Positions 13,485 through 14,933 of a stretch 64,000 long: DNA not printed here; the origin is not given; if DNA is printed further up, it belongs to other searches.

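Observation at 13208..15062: Candidate RiPP operon: 69-aa peptide ending in three [Tyr/His/Trp]-x-[Gln/Arg]-x-Ser pentads, a radical SAM/SPASM enzyme and a secreted PDZ-like protein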

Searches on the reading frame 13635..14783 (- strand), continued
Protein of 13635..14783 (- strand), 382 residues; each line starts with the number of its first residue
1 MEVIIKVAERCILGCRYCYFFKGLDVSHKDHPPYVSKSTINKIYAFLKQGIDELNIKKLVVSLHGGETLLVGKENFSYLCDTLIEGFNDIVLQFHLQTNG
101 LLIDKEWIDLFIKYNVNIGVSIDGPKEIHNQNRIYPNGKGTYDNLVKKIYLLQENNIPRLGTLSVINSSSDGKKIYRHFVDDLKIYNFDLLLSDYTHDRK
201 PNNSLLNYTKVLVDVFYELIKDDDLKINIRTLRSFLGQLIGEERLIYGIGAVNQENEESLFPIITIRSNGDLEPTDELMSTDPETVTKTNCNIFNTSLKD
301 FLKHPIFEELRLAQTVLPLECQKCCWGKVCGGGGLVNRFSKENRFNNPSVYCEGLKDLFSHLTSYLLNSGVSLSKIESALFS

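Call 30: search_protein_families(library=ncbifam, proteins=[L004:5146-6795:+, L167:1689-3296:+, L166:6161-7732:+, L015:5165-6064:+, L007:2250-3119:+, L015:3745-3903:+, L167:238-510:+, L165:616-897:+], max_evalue=0.1)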
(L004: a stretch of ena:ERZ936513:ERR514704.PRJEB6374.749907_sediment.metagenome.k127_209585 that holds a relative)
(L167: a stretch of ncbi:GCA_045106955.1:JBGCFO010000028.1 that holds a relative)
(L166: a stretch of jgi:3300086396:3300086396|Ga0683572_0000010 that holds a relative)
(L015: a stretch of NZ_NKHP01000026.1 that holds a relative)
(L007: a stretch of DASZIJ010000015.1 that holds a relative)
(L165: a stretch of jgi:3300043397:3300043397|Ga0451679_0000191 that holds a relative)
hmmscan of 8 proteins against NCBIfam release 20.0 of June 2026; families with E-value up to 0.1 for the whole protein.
L004:5146-6795:+ (549 aa): 0 families

L167:1689-3296:+ (535 aa): 2 families
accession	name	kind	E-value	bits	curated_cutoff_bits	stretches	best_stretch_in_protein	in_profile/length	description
NF033876.2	flagella_HExxH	equivalog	0.00037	20.1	205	1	261-299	126-160/384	flagellinolysin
NF045495.1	AdoCbiPCobY_Meth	equivalog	0.0032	17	250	1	316-351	80-114/195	adenosylcobinamide-phosphate guanylyltransferase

L166:6161-7732:+ (523 aa): 0 families

L015:5165-6064:+ (299 aa): 2 families
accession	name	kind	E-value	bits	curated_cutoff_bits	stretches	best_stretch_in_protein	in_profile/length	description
TIGR02281.1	clan_AA_DTGA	subfamily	0.00044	20.4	57.95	0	45-81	14-48/121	TIGR02281 family clan AA aspartic protease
TIGR03698.1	clan_AA_DTGF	subfamily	0.029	14.7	57.35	0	262-289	78-106/107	clan AA aspartic protease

L007:2250-3119:+ (289 aa): 0 families

L015:3745-3903:+ (52 aa): 1 family
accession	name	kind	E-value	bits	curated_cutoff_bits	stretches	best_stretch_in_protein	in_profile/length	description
TIGR04495.1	RiPP_XyeA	equivalog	8.5e-26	89.9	33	1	3-51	1-49/50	XyeA family cyclophane-containing RiPP triceptide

L167:238-510:+ (90 aa): 0 families

L165:616-897:+ (93 aa): 1 family
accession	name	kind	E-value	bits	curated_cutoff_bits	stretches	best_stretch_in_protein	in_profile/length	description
NF033710.1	T9SS_OM_PorV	equivalog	0.0041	16.3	250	1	4-70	213-274/367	type IX secretion system outer membrane channel protein PorV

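Call 33: list_cluster_members(proteins=[window:13635-14783:-, window:14793-15002:-, window:16542-19202:+, window:15093-16493:-, window:12141-13130:-, window:9037-10314:+, window:45275-47038:+])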
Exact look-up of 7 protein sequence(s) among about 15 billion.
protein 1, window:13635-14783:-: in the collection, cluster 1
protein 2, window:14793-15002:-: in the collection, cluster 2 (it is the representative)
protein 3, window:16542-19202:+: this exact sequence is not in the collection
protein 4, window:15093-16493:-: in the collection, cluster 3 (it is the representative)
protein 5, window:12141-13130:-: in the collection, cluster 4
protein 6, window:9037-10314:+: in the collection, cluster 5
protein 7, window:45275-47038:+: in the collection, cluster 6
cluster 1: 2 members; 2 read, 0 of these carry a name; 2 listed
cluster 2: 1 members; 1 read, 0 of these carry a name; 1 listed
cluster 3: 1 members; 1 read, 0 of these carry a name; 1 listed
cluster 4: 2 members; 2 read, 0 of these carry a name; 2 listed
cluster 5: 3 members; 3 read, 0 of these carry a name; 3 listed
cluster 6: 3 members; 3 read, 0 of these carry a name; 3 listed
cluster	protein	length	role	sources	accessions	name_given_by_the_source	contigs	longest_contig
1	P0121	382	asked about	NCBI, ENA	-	-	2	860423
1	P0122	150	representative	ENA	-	-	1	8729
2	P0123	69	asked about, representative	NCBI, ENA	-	-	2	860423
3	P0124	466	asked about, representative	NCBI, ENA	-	-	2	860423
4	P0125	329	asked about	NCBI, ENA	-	-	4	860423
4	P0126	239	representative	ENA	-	-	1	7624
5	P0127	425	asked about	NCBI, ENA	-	-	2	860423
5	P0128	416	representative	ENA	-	-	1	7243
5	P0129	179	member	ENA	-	-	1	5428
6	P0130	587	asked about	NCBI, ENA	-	-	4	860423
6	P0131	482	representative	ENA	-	-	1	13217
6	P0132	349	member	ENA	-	-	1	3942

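Call 37: find_encoding_contigs(protein=P0003, flank=3000, max_places=1)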
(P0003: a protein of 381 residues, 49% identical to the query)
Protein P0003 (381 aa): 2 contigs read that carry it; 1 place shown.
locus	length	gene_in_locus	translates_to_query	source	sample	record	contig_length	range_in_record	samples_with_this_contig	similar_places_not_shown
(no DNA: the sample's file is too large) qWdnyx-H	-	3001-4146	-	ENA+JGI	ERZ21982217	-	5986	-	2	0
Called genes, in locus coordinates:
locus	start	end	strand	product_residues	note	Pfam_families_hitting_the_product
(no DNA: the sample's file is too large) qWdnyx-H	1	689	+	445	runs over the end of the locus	PF05697:Trigger_N, PF05698:Trigger_C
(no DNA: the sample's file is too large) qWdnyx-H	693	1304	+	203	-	PF00574:CLP_protease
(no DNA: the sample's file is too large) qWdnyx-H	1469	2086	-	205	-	PF00132:Hexapep, PF14602:Hexapep_2 (weak)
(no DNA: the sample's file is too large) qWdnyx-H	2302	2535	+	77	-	-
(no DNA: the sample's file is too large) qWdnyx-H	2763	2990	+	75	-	-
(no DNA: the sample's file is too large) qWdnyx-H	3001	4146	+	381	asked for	PF04055:Radical_SAM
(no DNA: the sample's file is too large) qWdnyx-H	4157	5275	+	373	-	?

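Call 38: find_encoding_contigs(protein=P0008, flank=3000, max_places=1)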
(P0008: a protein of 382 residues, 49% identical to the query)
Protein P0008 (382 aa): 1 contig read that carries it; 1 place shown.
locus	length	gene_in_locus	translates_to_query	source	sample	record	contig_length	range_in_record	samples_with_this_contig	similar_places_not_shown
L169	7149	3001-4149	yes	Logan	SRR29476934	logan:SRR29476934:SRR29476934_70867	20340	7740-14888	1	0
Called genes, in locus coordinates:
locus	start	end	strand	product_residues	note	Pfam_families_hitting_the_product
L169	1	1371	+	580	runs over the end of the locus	PF13606:Ank_3 (faint), PF13637:Ank_4 (faint), PF13857:Ank_5 (faint), PF00023:Ank (faint), PF12796:Ank_2 (weak)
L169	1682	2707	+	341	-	PF13592:HTH_33, PF13358:DDE_3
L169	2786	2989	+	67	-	-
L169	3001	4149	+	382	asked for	PF04055:Radical_SAM, PF13353:Fer4_12 (faint)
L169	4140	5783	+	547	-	PF01433:Peptidase_M1, PF05299:Peptidase_M61 (weak)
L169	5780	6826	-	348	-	PF09561:RE_HpaII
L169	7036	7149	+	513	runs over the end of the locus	PF07690:MFS_1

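Call 39: find_encoding_contigs(protein=P0011, flank=3000, max_places=1)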
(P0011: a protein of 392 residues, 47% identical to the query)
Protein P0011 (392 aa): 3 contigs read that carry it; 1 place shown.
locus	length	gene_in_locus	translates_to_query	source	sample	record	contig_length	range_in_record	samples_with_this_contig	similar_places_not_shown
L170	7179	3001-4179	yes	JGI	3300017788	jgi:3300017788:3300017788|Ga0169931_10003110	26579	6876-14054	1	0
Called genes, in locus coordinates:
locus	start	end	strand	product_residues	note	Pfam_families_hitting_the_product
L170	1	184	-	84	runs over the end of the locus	-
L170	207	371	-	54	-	-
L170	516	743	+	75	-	PF14549:P22_Cro (faint), PF01381:HTH_3 (faint), PF15943:YdaS_toxin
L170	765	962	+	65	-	-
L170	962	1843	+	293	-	PF10134:RPA (weak), PF04796:RepA_C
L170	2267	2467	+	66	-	-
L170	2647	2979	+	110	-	-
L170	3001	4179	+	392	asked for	PF04055:Radical_SAM, PF13353:Fer4_12 (weak)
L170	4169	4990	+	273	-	-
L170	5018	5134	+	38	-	-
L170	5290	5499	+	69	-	PF00313:CSD, PF08206:OB_RNB (weak)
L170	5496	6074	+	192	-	PF00216:Bac_DNA_binding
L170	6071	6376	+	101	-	PF00216:Bac_DNA_binding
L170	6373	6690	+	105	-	PF00216:Bac_DNA_binding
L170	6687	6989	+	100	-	-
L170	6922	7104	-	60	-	-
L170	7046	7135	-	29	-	-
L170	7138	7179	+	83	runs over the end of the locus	-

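Call 40: find_encoding_contigs(protein=P0016, flank=3000, max_places=1)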
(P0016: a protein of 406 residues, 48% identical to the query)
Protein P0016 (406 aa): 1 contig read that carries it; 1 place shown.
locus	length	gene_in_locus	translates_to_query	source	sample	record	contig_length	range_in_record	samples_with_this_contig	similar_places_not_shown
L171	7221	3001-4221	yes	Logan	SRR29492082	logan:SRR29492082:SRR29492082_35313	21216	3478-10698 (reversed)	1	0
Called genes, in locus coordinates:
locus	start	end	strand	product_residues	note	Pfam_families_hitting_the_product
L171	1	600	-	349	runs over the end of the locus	PF01594:AI-2E_transport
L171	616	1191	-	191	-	PF01025:GrpE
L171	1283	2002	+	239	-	PF01138:RNase_PH, PF03725:RNase_PH_C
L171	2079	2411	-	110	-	-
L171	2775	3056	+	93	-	-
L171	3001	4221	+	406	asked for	PF04055:Radical_SAM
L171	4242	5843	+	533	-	PF05299:Peptidase_M61 (weak)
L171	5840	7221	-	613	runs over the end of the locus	PF01541:GIY-YIG, PF27096:UvrC_M, PF02151:UVR, PF22920:UvrC_RNaseH, PF08459:UvrC_RNaseH_dom, PF14520:HHH_5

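Call 51: search_solved_structures(query=window:13635-14783:-, max_evalue=1e-20, show_alignments=2)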
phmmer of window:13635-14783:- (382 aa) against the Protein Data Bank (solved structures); distinct sequences matched with E-value up to 1e-20: 3.
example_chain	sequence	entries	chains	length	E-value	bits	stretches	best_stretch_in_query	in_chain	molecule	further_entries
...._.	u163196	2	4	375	1.1e-29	107.1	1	4-367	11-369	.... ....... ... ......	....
4k36_A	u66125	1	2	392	1.2e-22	84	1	4-370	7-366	Anaerobic sulfatase-maturating enzyme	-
4k37_A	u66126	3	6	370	1.5e-22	83.7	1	4-369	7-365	Anaerobic sulfatase-maturating enzyme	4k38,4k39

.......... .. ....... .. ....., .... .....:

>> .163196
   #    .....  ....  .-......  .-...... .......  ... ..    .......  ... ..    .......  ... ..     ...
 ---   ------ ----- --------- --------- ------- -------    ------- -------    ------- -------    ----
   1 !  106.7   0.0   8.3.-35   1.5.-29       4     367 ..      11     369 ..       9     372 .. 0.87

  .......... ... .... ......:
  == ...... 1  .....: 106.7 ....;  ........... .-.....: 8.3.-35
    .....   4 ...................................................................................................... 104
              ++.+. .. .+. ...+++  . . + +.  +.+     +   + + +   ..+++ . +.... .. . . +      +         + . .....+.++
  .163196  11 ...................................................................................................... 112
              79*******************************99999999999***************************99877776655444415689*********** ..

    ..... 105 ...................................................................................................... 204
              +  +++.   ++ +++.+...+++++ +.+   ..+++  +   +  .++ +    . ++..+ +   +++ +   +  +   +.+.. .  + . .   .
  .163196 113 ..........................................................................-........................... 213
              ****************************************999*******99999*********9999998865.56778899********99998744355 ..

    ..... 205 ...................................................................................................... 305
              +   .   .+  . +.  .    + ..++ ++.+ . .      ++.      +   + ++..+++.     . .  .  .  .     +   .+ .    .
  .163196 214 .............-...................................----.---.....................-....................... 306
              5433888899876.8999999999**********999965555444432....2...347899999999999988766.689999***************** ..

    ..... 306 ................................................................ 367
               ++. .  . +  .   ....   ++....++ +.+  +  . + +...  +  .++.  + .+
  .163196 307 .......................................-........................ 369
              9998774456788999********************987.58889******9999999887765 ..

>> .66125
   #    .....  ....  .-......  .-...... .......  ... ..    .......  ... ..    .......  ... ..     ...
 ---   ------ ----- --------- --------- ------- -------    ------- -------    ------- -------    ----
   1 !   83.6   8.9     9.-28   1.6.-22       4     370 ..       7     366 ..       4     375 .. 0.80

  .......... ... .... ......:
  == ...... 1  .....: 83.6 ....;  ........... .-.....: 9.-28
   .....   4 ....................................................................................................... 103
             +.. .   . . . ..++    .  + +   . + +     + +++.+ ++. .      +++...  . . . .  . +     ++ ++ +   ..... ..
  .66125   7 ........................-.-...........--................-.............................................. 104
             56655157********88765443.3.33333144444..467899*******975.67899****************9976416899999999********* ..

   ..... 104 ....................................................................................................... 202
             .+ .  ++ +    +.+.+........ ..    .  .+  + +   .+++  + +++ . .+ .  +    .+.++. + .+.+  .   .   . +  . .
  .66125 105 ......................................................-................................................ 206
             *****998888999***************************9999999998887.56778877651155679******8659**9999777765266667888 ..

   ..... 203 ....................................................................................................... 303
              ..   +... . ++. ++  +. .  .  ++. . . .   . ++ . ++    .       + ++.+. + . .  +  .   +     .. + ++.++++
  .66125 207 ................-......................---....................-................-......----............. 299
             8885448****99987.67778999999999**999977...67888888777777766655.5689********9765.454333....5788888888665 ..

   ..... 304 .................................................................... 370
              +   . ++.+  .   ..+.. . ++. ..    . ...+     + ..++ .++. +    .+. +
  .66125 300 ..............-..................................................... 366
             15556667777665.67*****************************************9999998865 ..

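Call 54: search_solved_structures(query=A3, max_evalue=1)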
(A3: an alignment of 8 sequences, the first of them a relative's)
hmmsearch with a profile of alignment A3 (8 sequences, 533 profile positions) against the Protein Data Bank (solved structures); distinct sequences matched with E-value up to 1: 73 (the best 60 are shown).
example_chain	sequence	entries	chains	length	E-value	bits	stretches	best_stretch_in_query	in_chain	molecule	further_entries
7xyo_A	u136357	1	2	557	5.1e-18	68.4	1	191-493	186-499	Aminopeptidase M61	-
4fgm_A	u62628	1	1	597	2.5e-14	56.2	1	183-495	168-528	Aminopeptidase N family protein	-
4fyq_A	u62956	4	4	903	8.1e-06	28.1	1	257-328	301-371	Aminopeptidase N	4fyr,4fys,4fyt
6atk_A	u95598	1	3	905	8.2e-06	28.1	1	257-328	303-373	Aminopeptidase N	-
6u7e_A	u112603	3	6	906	8.2e-06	28.1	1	257-328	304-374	Aminopeptidase N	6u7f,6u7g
7vpq_A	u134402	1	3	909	8.3e-06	28.1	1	257-328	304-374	Aminopeptidase N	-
8wde_D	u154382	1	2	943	8.5e-06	28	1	257-328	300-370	Aminopeptidase N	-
5lhd_A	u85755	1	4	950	8.8e-06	28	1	257-328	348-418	Aminopeptidase N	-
9cam_B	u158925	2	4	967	8.9e-06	28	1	257-328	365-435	Aminopeptidase N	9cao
7u0l_A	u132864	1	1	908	3.9e-05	25.9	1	270-328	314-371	Aminopeptidase N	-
8yzi_B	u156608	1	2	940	4.1e-05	25.8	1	270-328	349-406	Aminopeptidase N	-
8z27_b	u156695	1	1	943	4.1e-05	25.8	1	270-328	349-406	Aminopeptidase N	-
4kx7_A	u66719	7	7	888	0.00011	24.3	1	267-311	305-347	Glutamyl aminopeptidase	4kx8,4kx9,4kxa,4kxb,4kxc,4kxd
9uep_C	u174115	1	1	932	0.00025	23.2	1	270-327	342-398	Aminopeptidase N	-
3cia_A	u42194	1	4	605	0.00025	23.2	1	269-313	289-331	cold-active aminopeptidase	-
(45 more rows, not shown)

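Call 60: find_encoding_contigs(protein=P0083, flank=5000, max_places=2)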
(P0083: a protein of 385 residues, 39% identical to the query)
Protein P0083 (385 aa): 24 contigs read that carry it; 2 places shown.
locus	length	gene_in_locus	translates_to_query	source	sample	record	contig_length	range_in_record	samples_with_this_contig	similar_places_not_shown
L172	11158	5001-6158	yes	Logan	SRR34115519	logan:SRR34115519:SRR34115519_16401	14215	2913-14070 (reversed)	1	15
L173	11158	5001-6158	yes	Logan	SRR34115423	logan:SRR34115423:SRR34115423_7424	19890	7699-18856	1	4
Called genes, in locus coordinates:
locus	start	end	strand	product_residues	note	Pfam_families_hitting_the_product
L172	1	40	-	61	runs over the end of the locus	?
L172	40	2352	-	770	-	PF03193:RsgA_GTPase (faint), PF04760:IF2_N (faint), PF00009:GTP_EFTU, PF00071:Ras (weak), PF01926:MMR_HSR1, PF08477:Roc (weak), PF22042:EF-G_D2, PF11987:IF-2, +1 more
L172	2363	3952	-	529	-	PF08529:NusA_N, PF13184:KH_NusA_1st, PF14520:HHH_5 (faint), PF07650:KH_2 (weak), PF26594:KH_NusA_2nd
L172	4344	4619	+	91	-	-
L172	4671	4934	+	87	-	-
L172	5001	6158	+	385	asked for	PF04055:Radical_SAM, PF13353:Fer4_12 (weak)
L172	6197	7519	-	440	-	PF00749:tRNA-synt_1c, PF19269:Anticodon_2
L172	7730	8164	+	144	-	-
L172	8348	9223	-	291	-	-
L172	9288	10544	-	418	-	PF00266:Aminotran_5, PF01041:DegT_DnrJ_EryC1, PF01212:Beta_elim_lyase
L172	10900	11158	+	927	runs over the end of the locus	PF12796:Ank_2, PF12796:Ank_2 (weak), PF00023:Ank, PF12796:Ank_2, PF13606:Ank_3 (weak), PF13857:Ank_5, PF12796:Ank_2, PF12796:Ank_2, +5 more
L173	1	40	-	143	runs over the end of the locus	PF02033:RBFA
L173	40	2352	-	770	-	PF03193:RsgA_GTPase (faint), PF04760:IF2_N (faint), PF00009:GTP_EFTU, PF00071:Ras (weak), PF01926:MMR_HSR1, PF08477:Roc (weak), PF22042:EF-G_D2, PF11987:IF-2, +1 more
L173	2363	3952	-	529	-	PF08529:NusA_N, PF13184:KH_NusA_1st, PF14520:HHH_5 (faint), PF07650:KH_2 (weak), PF26594:KH_NusA_2nd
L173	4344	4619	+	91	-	-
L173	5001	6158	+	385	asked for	PF04055:Radical_SAM, PF13353:Fer4_12 (weak)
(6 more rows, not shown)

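Call 73: predict_structure(alignment_id=A1)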
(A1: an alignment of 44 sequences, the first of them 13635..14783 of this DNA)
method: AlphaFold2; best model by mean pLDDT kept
length: 382 residues; sequences in the alignment: 44
mean_pLDDT: 95.2   pTM: 0.92
mean pLDDT of the five models: 95.2, 94.9, 94.6, 94.3, 94.1
residues with pLDDT >= 90: 353; 70-90: 28; 50-70: 1; < 50: 0
segments of 3 or more residues with pLDDT < 50: none
pLDDT, mean of each block of 10 residues (from residue 1): 97 91 92 98 98 97 95 98 97 97 98 97 96 95 98 94 93 98 96 94 93 97 95 95 92 82 97 96 95 98 97 94 91 95 97 96 97 94 72
secondary structure, 60 per line:
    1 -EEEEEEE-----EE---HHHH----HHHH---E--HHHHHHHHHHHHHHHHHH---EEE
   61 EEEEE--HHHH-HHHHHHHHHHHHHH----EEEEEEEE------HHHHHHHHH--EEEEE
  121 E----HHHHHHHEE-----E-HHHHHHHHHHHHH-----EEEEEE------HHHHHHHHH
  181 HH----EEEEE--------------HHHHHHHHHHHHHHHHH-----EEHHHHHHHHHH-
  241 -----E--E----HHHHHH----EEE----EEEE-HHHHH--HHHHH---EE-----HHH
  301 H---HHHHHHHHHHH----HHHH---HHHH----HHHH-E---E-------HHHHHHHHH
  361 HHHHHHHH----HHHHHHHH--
elements in order: E2-8 H19-22 H27-30 H37-54 E58-65 H68-71 H73-86 E91-98 H105-113 E116-121 H126-132 H142-154 E160-165 H172-182 E187-191 H206-222 H230-239 H254-259 E264-266 E271-274 H276-280 H283-287 H298-301 H305-315 H320-323 H327-330 H335-338 H352-368 H373-380
